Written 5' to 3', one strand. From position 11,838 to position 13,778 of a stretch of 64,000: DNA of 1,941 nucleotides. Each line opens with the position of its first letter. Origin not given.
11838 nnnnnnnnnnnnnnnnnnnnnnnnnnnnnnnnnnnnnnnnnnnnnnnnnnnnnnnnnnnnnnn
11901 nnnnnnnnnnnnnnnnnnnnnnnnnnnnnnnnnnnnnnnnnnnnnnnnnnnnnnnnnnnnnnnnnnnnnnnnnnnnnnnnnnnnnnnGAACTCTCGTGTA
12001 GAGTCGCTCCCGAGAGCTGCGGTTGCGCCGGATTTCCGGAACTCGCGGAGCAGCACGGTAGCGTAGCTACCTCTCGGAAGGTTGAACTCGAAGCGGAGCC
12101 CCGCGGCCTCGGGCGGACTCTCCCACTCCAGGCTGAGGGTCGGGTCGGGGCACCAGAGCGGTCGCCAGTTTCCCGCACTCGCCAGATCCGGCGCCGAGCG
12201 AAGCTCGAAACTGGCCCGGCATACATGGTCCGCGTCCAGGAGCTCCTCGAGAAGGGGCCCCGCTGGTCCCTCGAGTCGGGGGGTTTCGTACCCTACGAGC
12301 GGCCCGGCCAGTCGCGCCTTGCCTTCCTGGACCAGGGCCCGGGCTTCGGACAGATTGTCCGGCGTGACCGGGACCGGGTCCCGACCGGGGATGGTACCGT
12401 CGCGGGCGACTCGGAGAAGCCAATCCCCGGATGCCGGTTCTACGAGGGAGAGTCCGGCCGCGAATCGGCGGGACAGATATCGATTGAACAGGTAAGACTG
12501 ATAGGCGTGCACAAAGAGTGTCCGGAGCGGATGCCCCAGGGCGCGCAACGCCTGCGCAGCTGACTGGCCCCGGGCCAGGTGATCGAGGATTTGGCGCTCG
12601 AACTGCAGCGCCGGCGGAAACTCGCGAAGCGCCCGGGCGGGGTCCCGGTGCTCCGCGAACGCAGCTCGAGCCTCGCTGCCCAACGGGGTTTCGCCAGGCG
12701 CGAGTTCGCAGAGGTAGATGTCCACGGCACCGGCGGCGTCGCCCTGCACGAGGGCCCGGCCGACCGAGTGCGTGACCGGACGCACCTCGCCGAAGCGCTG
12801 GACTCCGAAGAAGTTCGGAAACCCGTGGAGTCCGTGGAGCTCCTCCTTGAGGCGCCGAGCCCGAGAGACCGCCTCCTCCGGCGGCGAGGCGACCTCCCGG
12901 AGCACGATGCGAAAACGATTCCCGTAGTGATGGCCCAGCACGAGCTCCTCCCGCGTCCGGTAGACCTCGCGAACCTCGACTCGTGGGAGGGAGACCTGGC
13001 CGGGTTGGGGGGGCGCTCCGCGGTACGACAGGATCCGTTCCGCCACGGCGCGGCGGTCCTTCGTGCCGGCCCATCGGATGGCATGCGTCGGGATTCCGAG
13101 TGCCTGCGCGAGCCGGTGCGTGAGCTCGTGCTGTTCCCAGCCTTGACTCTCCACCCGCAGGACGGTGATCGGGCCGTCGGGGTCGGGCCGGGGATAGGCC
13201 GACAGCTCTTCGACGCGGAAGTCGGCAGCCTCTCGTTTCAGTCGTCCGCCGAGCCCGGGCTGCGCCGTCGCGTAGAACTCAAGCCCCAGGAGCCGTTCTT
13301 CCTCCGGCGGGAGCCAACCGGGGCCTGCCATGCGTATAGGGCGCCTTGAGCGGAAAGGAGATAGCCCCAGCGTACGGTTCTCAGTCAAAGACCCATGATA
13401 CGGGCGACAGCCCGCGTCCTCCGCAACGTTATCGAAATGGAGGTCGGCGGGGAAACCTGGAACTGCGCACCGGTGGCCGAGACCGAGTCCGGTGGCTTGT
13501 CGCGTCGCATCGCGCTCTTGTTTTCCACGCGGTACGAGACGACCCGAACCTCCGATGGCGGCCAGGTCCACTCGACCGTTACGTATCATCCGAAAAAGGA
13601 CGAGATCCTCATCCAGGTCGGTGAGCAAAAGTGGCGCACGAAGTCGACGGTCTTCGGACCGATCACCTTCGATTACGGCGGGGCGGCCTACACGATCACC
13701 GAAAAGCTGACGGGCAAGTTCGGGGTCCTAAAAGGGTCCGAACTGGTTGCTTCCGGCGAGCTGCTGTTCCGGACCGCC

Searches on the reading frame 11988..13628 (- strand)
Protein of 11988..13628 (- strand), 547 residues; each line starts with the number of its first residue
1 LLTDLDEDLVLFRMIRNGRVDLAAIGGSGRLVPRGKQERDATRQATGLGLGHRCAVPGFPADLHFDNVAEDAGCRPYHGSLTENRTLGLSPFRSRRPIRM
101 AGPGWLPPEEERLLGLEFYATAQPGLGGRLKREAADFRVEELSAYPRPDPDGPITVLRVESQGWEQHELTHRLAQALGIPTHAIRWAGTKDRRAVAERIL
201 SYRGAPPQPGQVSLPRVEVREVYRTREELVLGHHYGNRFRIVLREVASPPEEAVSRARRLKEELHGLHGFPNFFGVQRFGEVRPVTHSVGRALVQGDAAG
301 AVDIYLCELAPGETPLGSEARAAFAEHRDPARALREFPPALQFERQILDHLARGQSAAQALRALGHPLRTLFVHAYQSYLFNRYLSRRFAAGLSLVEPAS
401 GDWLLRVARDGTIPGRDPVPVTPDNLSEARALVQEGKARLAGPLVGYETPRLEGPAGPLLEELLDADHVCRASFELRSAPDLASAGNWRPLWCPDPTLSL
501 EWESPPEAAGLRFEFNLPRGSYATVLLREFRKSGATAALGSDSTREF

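Call 5: search_protein_families(library=pfam, proteins=[window:11988-13628:-], max_evalue=0.01)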
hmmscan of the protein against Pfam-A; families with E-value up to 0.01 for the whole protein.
window:11988-13628:- (547 aa): 1 family
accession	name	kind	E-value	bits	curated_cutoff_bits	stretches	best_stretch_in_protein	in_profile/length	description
PF01142.23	TruD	-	3.2e-118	395.6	27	1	114-530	2-412/412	tRNA pseudouridine synthase D (TruD)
